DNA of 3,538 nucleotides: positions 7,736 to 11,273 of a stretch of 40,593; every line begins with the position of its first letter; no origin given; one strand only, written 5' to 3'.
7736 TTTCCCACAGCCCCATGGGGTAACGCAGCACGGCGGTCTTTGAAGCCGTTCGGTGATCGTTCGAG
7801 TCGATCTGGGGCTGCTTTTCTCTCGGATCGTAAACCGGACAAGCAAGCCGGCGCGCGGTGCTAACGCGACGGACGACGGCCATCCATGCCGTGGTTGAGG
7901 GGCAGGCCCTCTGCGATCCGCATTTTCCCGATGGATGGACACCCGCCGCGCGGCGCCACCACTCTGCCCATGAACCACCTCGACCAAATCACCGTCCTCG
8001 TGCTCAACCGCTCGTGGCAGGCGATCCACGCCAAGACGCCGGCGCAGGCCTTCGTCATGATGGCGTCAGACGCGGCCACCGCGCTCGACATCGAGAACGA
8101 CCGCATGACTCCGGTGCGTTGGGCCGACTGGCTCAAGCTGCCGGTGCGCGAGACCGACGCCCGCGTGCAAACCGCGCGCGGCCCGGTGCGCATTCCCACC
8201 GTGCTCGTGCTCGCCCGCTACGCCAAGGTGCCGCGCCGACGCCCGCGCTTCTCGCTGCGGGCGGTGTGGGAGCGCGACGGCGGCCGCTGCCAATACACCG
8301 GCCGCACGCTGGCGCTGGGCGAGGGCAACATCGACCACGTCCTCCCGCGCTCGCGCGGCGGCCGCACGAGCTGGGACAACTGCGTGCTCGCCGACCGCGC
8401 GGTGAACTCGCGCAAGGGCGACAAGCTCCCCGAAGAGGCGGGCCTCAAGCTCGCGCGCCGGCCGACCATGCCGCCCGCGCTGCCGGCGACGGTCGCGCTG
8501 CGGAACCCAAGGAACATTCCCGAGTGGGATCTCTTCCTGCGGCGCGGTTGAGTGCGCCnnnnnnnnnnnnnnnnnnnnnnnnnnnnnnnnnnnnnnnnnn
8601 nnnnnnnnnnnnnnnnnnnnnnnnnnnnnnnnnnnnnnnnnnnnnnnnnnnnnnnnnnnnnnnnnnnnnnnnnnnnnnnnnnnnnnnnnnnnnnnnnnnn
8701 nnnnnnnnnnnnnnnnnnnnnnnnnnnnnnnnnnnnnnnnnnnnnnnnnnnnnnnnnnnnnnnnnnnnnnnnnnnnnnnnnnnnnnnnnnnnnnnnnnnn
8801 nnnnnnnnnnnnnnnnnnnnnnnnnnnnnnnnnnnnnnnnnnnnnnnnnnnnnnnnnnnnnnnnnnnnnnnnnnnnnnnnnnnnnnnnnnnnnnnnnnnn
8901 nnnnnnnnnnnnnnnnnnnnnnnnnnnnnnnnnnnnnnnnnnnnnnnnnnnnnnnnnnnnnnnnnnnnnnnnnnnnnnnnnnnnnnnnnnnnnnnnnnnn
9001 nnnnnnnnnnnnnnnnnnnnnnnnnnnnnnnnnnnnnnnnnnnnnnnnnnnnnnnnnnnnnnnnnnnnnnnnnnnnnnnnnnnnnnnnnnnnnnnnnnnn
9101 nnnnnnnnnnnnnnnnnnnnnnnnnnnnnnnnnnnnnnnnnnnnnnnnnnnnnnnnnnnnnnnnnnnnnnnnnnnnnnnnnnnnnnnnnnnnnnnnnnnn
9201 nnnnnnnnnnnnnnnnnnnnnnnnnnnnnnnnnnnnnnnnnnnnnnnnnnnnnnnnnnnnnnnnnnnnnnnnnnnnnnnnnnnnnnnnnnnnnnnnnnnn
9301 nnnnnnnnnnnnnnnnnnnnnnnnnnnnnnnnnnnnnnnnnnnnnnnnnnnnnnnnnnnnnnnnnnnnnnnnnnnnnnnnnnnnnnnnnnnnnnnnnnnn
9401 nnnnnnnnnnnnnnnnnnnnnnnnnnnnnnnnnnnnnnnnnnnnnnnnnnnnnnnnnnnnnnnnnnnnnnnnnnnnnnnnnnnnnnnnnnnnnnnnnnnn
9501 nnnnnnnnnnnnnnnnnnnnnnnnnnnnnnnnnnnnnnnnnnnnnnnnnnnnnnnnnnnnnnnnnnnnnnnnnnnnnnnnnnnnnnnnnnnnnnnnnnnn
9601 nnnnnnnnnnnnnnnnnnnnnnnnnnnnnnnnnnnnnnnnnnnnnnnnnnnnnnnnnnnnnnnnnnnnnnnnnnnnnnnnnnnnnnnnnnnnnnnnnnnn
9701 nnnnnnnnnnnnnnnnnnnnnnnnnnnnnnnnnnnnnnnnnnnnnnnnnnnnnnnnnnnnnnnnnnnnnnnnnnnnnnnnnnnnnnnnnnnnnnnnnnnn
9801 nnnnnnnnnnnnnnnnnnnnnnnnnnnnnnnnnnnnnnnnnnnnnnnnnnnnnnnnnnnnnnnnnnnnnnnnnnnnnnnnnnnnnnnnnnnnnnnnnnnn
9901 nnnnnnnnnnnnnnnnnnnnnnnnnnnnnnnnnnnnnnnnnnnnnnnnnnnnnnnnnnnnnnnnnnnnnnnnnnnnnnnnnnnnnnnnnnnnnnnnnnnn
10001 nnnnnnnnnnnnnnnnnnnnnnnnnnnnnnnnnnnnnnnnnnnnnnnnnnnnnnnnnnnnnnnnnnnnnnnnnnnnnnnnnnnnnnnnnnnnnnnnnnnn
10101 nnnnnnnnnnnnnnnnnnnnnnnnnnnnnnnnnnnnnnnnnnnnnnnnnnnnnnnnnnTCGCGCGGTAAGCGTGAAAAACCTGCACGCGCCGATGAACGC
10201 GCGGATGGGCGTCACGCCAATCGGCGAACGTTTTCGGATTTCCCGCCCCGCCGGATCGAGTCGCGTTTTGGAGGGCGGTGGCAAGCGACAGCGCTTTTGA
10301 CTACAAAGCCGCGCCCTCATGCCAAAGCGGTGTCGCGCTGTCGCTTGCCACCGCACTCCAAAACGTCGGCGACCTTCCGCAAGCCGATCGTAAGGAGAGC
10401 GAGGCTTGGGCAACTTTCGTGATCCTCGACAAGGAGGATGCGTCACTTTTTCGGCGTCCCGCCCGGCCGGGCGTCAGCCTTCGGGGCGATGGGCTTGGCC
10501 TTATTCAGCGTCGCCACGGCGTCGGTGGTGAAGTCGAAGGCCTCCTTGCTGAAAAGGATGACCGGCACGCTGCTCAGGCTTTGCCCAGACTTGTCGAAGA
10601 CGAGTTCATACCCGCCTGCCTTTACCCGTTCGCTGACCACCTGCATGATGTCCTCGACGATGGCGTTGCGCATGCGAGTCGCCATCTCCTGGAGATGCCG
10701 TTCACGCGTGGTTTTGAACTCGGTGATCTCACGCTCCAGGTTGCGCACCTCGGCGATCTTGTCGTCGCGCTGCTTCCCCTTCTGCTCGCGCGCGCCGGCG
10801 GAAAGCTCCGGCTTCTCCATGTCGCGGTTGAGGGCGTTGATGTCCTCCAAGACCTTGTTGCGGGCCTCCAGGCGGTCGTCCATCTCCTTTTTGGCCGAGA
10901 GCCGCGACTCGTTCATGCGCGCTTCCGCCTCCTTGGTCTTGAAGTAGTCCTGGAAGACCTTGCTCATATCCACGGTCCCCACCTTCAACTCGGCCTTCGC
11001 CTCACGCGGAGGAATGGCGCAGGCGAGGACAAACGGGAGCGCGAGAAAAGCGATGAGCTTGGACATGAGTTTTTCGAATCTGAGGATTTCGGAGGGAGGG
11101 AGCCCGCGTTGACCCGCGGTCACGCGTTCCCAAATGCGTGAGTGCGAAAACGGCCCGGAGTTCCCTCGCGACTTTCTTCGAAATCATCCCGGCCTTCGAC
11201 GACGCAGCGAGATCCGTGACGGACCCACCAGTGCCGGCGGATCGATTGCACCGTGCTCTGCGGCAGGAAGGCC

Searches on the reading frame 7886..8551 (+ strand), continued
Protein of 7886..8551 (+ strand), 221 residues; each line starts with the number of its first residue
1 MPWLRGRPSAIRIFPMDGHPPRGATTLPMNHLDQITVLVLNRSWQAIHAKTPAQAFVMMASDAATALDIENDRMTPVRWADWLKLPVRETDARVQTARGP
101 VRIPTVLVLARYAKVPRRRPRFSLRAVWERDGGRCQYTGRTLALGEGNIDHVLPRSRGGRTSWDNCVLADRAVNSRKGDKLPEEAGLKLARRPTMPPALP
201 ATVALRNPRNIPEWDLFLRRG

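Call 88: search_protein_families(library=phrogs, proteins=[window:7970-8551:+], max_evalue=0.001)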
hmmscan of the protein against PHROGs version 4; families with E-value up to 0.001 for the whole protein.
window:7970-8551:+ (193 aa): 20 families
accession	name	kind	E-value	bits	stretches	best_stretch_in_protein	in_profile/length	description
phrog_16726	-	DNA, RNA and nucleotide metabolism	4.1e-21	77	1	6-168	27-159/308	HNH endonuclease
phrog_9645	-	DNA, RNA and nucleotide metabolism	2.6e-10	41.2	1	98-158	15-78/168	HNH endonuclease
phrog_1035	-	DNA, RNA and nucleotide metabolism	4.9e-10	40.7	1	90-157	140-218/271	endonuclease VII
phrog_8660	-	DNA, RNA and nucleotide metabolism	5.4e-10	40.7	1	94-157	114-184/196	HNH endonuclease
phrog_1271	-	DNA, RNA and nucleotide metabolism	9.2e-10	39.4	1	96-159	262-325/361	HNH endonuclease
phrog_5718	-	DNA, RNA and nucleotide metabolism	3.6e-08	33.8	1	97-163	121-187/394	HNH endonuclease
phrog_2118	-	DNA, RNA and nucleotide metabolism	6.4e-08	33.5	1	98-153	170-225/301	HNH endonuclease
phrog_338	-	DNA, RNA and nucleotide metabolism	7.5e-07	29.8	1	88-164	198-267/340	HNH endonuclease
phrog_15463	-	DNA, RNA and nucleotide metabolism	1.6e-06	28.5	1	98-168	126-199/435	HNH endonuclease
phrog_2214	-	DNA, RNA and nucleotide metabolism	2.3e-06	28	1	98-152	187-239/429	HNH endonuclease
phrog_7785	-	DNA, RNA and nucleotide metabolism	4.7e-06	27.6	1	86-166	49-130/147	HNH endonuclease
phrog_333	-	DNA, RNA and nucleotide metabolism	4.8e-06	27.8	1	85-151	15-80/138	HNH endonuclease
phrog_589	-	DNA, RNA and nucleotide metabolism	5.6e-06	27.2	1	93-140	79-129/179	HNH endonuclease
phrog_9545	-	DNA, RNA and nucleotide metabolism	1.5e-05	25.8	1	96-176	102-192/206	HNH endonuclease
phrog_6050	-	DNA, RNA and nucleotide metabolism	1.7e-05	24.8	1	98-154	305-362/402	HNH endonuclease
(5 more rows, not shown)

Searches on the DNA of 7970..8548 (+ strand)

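Call 19: search_rna_families(sources=[L001, L002], threshold=gathering)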
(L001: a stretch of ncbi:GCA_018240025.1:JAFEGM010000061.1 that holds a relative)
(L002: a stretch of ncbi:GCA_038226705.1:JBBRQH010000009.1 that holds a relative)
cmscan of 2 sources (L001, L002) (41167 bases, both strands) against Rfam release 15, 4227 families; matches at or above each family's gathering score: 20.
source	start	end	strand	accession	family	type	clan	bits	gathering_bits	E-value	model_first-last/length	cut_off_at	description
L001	8671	8742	+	RF00005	tRNA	Gene; tRNA;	CL00001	67.9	29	7.6e-13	1-71/71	no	tRNA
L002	7019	7090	+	RF00005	tRNA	Gene; tRNA;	CL00001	66.7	29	1.6e-12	1-71/71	no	tRNA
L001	8830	8901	+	RF00005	tRNA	Gene; tRNA;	CL00001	59.8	29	1.3e-10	1-71/71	no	tRNA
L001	9684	9754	+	RF00005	tRNA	Gene; tRNA;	CL00001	55.4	29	2.1e-09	1-71/71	no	tRNA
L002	9361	9432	+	RF00005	tRNA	Gene; tRNA;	CL00001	54.3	29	4.3e-09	1-71/71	no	tRNA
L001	8752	8823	+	RF00005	tRNA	Gene; tRNA;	CL00001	53.5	29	6.9e-09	1-71/71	no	tRNA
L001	9764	9834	+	RF00005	tRNA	Gene; tRNA;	CL00001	53.5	29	7.1e-09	1-71/71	no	tRNA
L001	7907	7977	+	RF00005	tRNA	Gene; tRNA;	CL00001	51.7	29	2.2e-08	1-71/71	no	tRNA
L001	8001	8073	+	RF00005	tRNA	Gene; tRNA;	CL00001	50.1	29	6e-08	1-71/71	no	tRNA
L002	9029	9100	+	RF00005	tRNA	Gene; tRNA;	CL00001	48.7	29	1.4e-07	1-71/71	no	tRNA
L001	6970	7043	+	RF00005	tRNA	Gene; tRNA;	CL00001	48.2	29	2e-07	1-71/71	no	tRNA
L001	9604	9676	+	RF00005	tRNA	Gene; tRNA;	CL00001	46.8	29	4.9e-07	1-71/71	no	tRNA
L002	9280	9350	+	RF00005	tRNA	Gene; tRNA;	CL00001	46.6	29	5.6e-07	1-71/71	no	tRNA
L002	8165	8236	+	RF00005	tRNA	Gene; tRNA;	CL00001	45.8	29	9.2e-07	1-71/71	no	tRNA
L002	8945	9018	+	RF00005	tRNA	Gene; tRNA;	CL00001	45.1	29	1.4e-06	1-71/71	no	tRNA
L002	8645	8715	+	RF00005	tRNA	Gene; tRNA;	CL00001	44.5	29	2.1e-06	1-71/71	no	tRNA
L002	8816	8887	+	RF00005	tRNA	Gene; tRNA;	CL00001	43.5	29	3.9e-06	1-71/71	no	tRNA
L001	9473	9544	+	RF00005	tRNA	Gene; tRNA;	CL00001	38.4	29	0.0001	1-71/71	no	tRNA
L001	7820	7891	+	RF00005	tRNA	Gene; tRNA;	CL00001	33.4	29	0.0024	1-71/71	no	tRNA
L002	9597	9668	+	RF00005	tRNA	Gene; tRNA;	CL00001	32.2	29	0.0052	2-69/71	no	tRNA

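Call 24: search_rna_families(sources=[L003, L005], threshold=gathering)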
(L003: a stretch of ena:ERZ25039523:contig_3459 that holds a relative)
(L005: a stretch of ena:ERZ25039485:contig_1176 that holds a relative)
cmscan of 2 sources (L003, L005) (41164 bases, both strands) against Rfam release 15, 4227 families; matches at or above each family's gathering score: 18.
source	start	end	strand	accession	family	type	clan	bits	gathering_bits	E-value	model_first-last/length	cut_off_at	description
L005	8835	8907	+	RF00005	tRNA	Gene; tRNA;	CL00001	63.3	29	1.4e-11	1-71/71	no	tRNA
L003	6921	6993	+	RF00005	tRNA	Gene; tRNA;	CL00001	60.3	29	9.4e-11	1-71/71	no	tRNA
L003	6249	6320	+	RF00005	tRNA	Gene; tRNA;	CL00001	57.6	29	5.2e-10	1-71/71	no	tRNA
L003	8081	8153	+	RF00005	tRNA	Gene; tRNA;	CL00001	57.6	29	5.2e-10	1-71/71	no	tRNA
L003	5180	5251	+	RF00005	tRNA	Gene; tRNA;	CL00001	56.1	29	1.3e-09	1-71/71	no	tRNA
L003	5521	5591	+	RF00005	tRNA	Gene; tRNA;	CL00001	52.4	29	1.4e-08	1-71/71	no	tRNA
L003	7002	7073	+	RF00005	tRNA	Gene; tRNA;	CL00001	49.6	29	8.4e-08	1-71/71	no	tRNA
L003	7083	7155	+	RF00005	tRNA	Gene; tRNA;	CL00001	49.1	29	1.1e-07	1-71/71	no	tRNA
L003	4915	4988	+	RF00005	tRNA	Gene; tRNA;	CL00001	48.8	29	1.4e-07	1-71/71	no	tRNA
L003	5102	5176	+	RF00005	tRNA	Gene; tRNA;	CL00001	47.9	29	2.4e-07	1-71/71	no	tRNA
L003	5757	5830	+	RF00005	tRNA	Gene; tRNA;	CL00001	47.5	29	3.1e-07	1-71/71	no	tRNA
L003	8597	8667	+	RF00005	tRNA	Gene; tRNA;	CL00001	46.9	29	4.7e-07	1-71/71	no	tRNA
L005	8919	8990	+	RF00005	tRNA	Gene; tRNA;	CL00001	46.1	29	7.7e-07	1-71/71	no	tRNA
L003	6765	6837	+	RF00005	tRNA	Gene; tRNA;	CL00001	45.7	29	9.8e-07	1-71/71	no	tRNA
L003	8435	8507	+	RF00005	tRNA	Gene; tRNA;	CL00001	45.3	29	1.3e-06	1-71/71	no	tRNA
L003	4481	4552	+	RF00005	tRNA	Gene; tRNA;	CL00001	41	29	2e-05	1-71/71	no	tRNA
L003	8675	8745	+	RF00005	tRNA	Gene; tRNA;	CL00001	40.9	29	2.1e-05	1-71/71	no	tRNA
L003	5597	5668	+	RF00005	tRNA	Gene; tRNA;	CL00001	40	29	3.7e-05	1-71/71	no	tRNA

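Call 75: search_with_rna_model(model_id=R1, sources=[L014, L015, L017, L019, L021, L023, L024, L025, L029, L031, L032, L033, L036, L038, L039, L044, L045, L046, L047, L049, L050, L051, L052, L053, L056, L058, L059, L060, L061, L063, L064, L065, L066, L067, L068, L069, L070, L071, L072, L073, L074, L079, L082, L084, L085, L086, L088], max_evalue=0.001)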
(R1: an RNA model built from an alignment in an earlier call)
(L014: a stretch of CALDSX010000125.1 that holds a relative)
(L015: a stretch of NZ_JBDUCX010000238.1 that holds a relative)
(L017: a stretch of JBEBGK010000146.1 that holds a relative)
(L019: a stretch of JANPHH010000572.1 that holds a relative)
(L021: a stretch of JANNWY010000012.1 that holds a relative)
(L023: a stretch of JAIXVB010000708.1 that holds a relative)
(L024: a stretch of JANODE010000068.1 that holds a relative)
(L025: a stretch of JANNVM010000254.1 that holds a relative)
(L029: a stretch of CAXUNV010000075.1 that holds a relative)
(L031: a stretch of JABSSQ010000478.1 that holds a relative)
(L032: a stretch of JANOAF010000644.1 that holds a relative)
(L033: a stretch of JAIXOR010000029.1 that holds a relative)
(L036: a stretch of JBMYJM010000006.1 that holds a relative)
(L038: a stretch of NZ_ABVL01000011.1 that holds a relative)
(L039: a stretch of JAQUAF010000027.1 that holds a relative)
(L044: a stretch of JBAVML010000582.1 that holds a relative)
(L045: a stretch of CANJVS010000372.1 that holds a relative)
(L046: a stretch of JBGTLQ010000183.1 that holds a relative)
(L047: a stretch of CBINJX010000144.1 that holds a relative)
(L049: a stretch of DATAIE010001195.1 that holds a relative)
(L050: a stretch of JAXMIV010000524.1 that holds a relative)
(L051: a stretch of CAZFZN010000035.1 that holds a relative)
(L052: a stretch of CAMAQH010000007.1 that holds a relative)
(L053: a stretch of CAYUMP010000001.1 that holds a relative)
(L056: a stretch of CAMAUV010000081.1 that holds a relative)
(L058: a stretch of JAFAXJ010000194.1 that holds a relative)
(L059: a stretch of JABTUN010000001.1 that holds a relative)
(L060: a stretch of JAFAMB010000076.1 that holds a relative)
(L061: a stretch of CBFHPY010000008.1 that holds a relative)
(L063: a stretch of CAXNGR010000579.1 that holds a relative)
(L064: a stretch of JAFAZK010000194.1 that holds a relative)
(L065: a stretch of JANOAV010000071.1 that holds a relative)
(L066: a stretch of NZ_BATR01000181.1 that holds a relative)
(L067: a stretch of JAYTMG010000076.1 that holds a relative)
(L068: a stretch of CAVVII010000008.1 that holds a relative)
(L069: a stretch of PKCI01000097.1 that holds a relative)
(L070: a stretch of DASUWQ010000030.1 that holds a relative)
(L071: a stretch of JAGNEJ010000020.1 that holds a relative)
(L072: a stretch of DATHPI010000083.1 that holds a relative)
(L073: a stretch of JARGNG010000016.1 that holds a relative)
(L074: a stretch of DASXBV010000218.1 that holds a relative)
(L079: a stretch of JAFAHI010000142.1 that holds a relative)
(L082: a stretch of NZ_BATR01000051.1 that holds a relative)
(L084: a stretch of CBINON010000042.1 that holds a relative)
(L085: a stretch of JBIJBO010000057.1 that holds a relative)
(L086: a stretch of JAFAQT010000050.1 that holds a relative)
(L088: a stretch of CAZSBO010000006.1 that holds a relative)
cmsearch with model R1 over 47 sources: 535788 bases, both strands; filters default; matches with E-value up to 0.001: 22.
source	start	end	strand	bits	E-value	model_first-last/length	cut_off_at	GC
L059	2335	2406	+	65.9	6.9e-16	1-71/71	no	0.57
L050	144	215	+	63.2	4.2e-15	1-71/71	no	0.61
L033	6236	6306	+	60.7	2.3e-14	1-71/71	no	0.59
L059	2415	2485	+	60.5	2.6e-14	1-71/71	no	0.58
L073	7570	7641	+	59.7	4.5e-14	1-71/71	no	0.58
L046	5374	5446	+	59.4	5.5e-14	1-71/71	no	0.56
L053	5011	5081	+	58.2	1.2e-13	1-71/71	no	0.62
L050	244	314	+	58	1.4e-13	1-71/71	no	0.59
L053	5209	5281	+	55.7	6.1e-13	1-71/71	no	0.56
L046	5461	5531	+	53.3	3.1e-12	1-71/71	no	0.61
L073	7139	7210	+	50.5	2.1e-11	1-71/71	no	0.56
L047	528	602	+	50.4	2.1e-11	1-71/71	no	0.63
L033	6040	6111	+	49.7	3.3e-11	1-71/71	no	0.67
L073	7362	7433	+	49.6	3.7e-11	1-71/71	no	0.53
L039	7751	7822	+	48.6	7.3e-11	1-71/71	no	0.64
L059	1678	1751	+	45.3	6.3e-10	1-71/71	no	0.58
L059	2515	2584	+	36.8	1.9e-07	1-71/71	no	0.5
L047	316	389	+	36.7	2e-07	1-71/71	no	0.64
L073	8733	8804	+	35.4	4.7e-07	1-71/71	no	0.53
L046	5302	5369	+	31.7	5.5e-06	1-71/71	no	0.53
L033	6315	6381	+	28.9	3.4e-05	1-71/71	no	0.63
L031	2845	2920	+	27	0.00013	1-71/71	no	0.59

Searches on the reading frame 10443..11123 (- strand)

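Call 9: search_protein_families(library=pfam, proteins=[window:10443-11123:-], max_evalue=0.01)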
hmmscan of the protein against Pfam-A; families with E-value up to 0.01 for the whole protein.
window:10443-11123:- (226 aa): 2 families
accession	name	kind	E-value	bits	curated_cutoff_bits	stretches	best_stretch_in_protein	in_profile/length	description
PF03938.19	OmpH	-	1.1e-15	58.5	32.4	1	47-205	1-140/141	Outer membrane protein (OmpH-like)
PF03915.18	AIP3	-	0.0091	15.6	31.6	0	61-136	306-382/406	Actin interacting protein 3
